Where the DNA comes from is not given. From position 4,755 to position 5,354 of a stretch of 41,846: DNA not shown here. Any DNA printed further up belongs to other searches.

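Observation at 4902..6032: Pilin module fused to an extracellular head through a Pro/Thr stalk (candidate tip or minor pilin carrying an adhesin domain)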

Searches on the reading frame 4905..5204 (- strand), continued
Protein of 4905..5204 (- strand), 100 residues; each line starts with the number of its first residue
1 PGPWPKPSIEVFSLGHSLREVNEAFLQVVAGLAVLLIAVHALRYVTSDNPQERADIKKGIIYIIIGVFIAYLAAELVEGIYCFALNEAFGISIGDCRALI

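Call 63: fold_search(model_id=the predicted structure, library=pdb)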
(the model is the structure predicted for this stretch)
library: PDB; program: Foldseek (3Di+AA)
matches with E <= 10: 132; with E <= 0.001: 0
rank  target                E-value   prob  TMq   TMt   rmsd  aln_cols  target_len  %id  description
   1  7s5c_F                7.2e-01  0.96  0.50  0.73   2.1        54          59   18  M. xanthus ferritin-like protein EncB (released 2022-02-02)
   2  6l7o_G                1.3e+00  0.60  0.50  0.25  15.7        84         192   15  cryo-EM structure of cyanobacteria Fd-NDH-1L complex (released 2020-02-19)
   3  2c0g_A                1.4e+00  0.51  0.41  0.17  13.6        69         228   16  Structure of PDI-related Chaperone, Wind mutant-Y53S (released 2006-08-29)
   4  7s5k_E                1.7e+00  0.87  0.48  0.66   1.7        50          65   20  M. xanthus ferritin-like protein EncB (released 2022-02-02)
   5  7s5c_H                1.7e+00  0.84  0.50  0.69   2.1        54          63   18  M. xanthus ferritin-like protein EncB (released 2022-02-02)
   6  7s5k_C                1.7e+00  0.84  0.48  0.62   1.9        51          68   18  M. xanthus ferritin-like protein EncB (released 2022-02-02)
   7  7s5c_D                1.9e+00  0.82  0.47  0.67   1.8        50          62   18  M. xanthus ferritin-like protein EncB (released 2022-02-02)
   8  7s5c_E                1.9e+00  0.80  0.47  0.63   2.0        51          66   18  M. xanthus ferritin-like protein EncB (released 2022-02-02)
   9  5m4y_E                1.9e+00  0.30  0.38  0.22   5.2        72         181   11  Crystal structure of the Sec3/Sso2 complex at 2.20 angstrom resolution (released 2017-02-08)
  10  7s5c_C                2.0e+00  0.80  0.49  0.68   2.2        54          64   18  M. xanthus ferritin-like protein EncB (released 2022-02-02)
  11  6twn_B                2.3e+00  0.30  0.36  0.11   8.9        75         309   13  Crystal structure of Talin1 R7R8 in complex with CDK1 (206-223) (released 2021-05-12)
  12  7s5c_A                2.4e+00  0.57  0.49  0.64   6.0        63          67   17  M. xanthus ferritin-like protein EncB (released 2022-02-02)
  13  2l1l_MODEL_1_B        2.4e+00  0.28  0.36  0.27  16.9        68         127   15  NMR Solution Structure of the Phi0 PKI NES Peptide in Complex with CRM1-RanGTP (released 2011-06-15)
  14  2c0g_B                2.4e+00  0.25  0.39  0.17  14.2        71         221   13  Structure of PDI-related Chaperone, Wind mutant-Y53S (released 2006-08-29)
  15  7q83_B                2.4e+00  0.18  0.36  0.25   5.2        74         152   12  Crystal structure of S. cerevisiae Sso2 in complex with the pleckstrin homology domain of Sec3 (released 2022-08-31)
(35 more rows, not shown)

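Call 65: find_encoding_contigs(protein=P0150, flank=8000, max_places=2)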
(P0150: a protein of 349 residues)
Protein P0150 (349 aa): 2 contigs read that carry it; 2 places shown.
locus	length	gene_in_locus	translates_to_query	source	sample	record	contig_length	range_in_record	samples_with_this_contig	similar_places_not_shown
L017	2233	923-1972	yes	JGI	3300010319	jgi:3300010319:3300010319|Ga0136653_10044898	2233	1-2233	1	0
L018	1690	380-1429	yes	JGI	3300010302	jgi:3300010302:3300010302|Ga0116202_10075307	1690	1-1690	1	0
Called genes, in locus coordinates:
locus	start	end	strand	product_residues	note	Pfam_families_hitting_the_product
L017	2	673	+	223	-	?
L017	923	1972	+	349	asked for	PF18895:T4SS_pilin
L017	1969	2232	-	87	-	?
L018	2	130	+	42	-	?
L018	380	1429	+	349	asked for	PF18895:T4SS_pilin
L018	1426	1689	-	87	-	?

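Call 66: find_encoding_contigs(protein=P0043, flank=8000, max_places=2)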
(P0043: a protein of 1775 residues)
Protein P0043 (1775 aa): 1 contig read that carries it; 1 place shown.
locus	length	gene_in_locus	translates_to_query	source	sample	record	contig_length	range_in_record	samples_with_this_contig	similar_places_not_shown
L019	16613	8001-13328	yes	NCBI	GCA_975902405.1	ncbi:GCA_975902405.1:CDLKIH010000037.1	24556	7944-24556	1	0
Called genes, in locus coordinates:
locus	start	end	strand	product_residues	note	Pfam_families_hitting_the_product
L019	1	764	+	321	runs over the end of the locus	PF09822:ABC_transp_aux (faint)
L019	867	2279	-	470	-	PF25596:CPSase_L_D1, PF02222:ATP-grasp, PF02786:CPSase_L_D2, PF07478:Dala_Dala_lig_C, PF02787:CPSase_L_D3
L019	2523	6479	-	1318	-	PF05048:NosD, PF13229:Beta_helix, PF05048:NosD, PF13229:Beta_helix, PF05048:NosD, PF13229:Beta_helix, PF05048:NosD (weak)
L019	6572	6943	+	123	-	PF13742:tRNA_anti_2 (faint), PF01336:tRNA_anti-codon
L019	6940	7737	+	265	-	PF06023:Csa1 (weak), PF12705:PDDEXK_1, PF01930:Cas_Cas4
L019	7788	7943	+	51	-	PF00832:Ribosomal_L39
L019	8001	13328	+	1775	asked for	PF04956:TrbC, PF18895:T4SS_pilin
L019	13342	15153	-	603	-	PF00361:Proton_antipo_M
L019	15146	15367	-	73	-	-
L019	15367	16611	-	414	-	?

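Call 74: list_cluster_members(proteins=[P0173, P0150, P0101, P0132, P0187, P0149, P0147, P0106, P0043, P0003])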
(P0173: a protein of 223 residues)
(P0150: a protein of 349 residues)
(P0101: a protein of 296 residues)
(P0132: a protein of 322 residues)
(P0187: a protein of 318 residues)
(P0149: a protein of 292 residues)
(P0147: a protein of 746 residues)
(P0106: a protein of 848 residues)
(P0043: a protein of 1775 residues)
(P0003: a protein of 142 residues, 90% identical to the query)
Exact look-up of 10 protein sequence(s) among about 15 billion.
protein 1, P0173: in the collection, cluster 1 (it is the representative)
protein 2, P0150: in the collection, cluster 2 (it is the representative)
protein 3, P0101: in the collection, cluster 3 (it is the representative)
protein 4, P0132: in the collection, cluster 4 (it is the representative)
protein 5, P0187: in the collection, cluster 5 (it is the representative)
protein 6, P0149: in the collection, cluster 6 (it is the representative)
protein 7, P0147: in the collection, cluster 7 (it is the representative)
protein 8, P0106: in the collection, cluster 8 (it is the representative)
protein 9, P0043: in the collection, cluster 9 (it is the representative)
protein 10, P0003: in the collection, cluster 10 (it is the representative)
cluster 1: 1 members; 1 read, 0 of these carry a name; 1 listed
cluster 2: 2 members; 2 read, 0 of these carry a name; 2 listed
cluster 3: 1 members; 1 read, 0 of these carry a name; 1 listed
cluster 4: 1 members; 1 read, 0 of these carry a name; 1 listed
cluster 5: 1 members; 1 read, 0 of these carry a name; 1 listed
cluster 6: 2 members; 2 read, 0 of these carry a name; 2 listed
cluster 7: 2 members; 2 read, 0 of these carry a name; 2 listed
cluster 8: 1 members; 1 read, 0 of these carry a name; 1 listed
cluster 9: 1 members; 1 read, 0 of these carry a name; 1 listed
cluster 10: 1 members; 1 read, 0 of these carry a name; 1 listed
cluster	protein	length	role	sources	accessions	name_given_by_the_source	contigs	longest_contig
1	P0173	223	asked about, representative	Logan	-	-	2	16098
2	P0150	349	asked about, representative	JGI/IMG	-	-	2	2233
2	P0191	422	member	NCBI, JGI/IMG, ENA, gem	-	-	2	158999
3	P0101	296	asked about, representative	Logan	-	-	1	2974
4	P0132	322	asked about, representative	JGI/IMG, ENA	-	-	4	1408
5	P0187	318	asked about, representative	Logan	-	-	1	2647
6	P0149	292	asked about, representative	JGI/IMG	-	-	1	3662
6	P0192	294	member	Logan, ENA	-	-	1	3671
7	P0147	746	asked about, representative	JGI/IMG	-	-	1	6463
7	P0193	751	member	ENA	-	-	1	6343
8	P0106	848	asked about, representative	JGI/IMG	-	-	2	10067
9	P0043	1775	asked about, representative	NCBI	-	-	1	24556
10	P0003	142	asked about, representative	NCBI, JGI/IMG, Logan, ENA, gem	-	-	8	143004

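Call 75: find_encoding_contigs(protein=P0191, flank=10000, max_places=2)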
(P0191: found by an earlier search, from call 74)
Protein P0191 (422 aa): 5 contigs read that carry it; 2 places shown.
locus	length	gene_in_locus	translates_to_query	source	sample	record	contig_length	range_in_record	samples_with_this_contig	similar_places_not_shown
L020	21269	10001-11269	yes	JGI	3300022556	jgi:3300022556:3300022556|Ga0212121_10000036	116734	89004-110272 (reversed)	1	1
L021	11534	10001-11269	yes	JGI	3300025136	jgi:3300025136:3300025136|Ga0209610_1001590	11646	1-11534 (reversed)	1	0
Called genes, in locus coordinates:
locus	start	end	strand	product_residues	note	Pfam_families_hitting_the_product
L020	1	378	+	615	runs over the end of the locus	-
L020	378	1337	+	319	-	-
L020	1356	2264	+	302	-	PF26593:TraC-like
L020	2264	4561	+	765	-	PF01935:DUF87, PF12846:AAA_10 (weak), PF19044:P-loop_TraG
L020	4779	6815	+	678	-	PF02412:TSP_3 (faint), PF18884:TSP3_bac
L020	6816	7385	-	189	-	-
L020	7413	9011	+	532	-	PF18895:T4SS_pilin, PF06725:3D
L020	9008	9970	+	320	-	PF18895:T4SS_pilin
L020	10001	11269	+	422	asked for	PF18895:T4SS_pilin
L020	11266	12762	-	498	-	PF18490:tRNA_bind_4, PF00587:tRNA-synt_2b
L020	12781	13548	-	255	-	PF00571:CBS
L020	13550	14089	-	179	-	PF00571:CBS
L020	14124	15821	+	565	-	PF01702:TGT, PF14810:TGT_C2, PF01472:PUA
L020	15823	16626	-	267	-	PF00586:AIRS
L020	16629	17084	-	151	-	PF03692:CxxCxxCC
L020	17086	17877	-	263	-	PF02540:NAD_synthase (weak), PF00733:Asn_synthase (weak), PF00764:Arginosuc_synth (weak), PF03054:tRNA_Me_trans (faint), PF06508:QueC (weak)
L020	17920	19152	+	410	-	PF00368:HMG-CoA_red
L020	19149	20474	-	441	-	PF06725:3D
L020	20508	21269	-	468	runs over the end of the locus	-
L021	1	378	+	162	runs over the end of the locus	?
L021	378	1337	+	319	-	-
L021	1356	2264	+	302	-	PF26593:TraC-like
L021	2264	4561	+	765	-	PF01935:DUF87, PF12846:AAA_10 (weak), PF19044:P-loop_TraG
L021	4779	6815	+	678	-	PF02412:TSP_3 (faint), PF18884:TSP3_bac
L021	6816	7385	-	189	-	-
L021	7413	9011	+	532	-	PF18895:T4SS_pilin, PF06725:3D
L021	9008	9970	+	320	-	PF18895:T4SS_pilin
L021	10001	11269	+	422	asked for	PF18895:T4SS_pilin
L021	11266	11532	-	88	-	?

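Call 79: search_protein_families(library=pfam, proteins=[L020:4779-6815:+, L020:7413-9011:+, L020:9008-9970:+, L020:10001-11269:+, L020:6816-7385:-], max_evalue=0.01)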
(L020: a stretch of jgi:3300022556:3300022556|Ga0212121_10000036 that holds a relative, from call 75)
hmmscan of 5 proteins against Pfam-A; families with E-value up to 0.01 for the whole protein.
L020:4779-6815:+ (678 aa): 6 families
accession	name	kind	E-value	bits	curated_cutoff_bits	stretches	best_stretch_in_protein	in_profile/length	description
PF02412.23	TSP_3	-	3.5e-08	33.4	25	2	163-184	15-36/36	Thrombospondin type 3 repeat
PF18884.5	TSP3_bac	-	4.6e-08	33.2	25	1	199-220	1-22/22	Bacterial TSP3 repeat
PF18895.5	T4SS_pilin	-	4.1e-05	24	26.6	1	237-288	11-62/71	Type IV secretion system pilin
PF01464.25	SLT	-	0.00022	21.2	21.3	1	353-449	10-114/117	Transglycosylase SLT domain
PF00877.26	NLPC_P60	-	0.0014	19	23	1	534-647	12-88/105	NlpC/P60 family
PF05257.22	CHAP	-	0.0074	17.2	26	0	544-607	9-66/81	CHAP domain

L020:7413-9011:+ (532 aa): 3 families
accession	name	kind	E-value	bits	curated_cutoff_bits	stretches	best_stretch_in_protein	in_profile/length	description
PF06725.17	3D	-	4.4e-14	52.9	23.8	1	456-527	1-71/72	3D domain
PF18895.5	T4SS_pilin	-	2e-08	34.6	26.6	1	283-343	9-69/71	Type IV secretion system pilin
PF04956.18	TrbC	-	0.0071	17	27.9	1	283-343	41-96/98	TrbC/VIRB2 pilin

L020:9008-9970:+ (320 aa): 2 families
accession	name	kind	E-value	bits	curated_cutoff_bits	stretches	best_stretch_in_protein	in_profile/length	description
PF18895.5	T4SS_pilin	-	4.5e-14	52.7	26.6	1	248-311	8-71/71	Type IV secretion system pilin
PF04956.18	TrbC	-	0.00029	21.4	27.9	1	251-310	43-97/98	TrbC/VIRB2 pilin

L020:10001-11269:+ (422 aa): 2 families
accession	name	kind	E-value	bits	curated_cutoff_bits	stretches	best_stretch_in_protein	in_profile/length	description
PF18895.5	T4SS_pilin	-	3.6e-12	46.6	26.6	1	291-355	7-71/71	Type IV secretion system pilin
PF04956.18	TrbC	-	0.00032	21.3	27.9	1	290-353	38-96/98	TrbC/VIRB2 pilin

L020:6816-7385:- (189 aa): 0 families
